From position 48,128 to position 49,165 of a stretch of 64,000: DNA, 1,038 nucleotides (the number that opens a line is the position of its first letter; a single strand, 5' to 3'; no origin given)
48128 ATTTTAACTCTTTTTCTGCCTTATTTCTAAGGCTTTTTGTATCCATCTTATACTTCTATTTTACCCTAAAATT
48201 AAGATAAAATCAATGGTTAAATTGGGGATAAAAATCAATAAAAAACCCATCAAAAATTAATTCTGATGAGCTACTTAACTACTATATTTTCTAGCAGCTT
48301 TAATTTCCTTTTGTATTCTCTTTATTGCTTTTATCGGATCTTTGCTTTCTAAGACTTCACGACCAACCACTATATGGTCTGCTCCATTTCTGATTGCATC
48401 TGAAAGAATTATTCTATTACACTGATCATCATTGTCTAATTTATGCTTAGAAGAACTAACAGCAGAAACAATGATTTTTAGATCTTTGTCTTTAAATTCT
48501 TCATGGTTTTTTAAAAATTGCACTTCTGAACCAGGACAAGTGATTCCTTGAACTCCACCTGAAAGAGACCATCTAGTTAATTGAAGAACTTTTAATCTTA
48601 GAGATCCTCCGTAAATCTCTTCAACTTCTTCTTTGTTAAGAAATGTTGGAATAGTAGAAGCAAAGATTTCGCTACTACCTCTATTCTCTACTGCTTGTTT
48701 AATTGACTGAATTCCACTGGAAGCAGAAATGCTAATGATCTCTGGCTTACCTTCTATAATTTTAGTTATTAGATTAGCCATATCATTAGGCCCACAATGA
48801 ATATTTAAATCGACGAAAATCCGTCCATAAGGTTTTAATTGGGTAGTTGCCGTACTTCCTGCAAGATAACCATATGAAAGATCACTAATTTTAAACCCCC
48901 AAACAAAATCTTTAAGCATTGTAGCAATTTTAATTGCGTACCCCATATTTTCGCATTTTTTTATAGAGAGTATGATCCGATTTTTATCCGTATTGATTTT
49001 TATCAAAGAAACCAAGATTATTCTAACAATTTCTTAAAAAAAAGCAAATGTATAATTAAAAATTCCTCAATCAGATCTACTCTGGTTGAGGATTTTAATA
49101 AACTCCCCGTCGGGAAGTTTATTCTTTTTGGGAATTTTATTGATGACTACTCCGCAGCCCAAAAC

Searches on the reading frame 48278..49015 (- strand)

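Call 5: search_protein_families(library=pfam, proteins=[window:48278-49015:-], max_evalue=10)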
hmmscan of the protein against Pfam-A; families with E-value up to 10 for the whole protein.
window:48278-49015:- (246 aa): 1 family
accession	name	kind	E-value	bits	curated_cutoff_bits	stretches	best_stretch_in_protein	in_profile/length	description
PF00215.30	OMPdecase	-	3.1e-14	53.8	27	1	55-234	42-221/221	Orotidine 5'-phosphate decarboxylase / HUMPS family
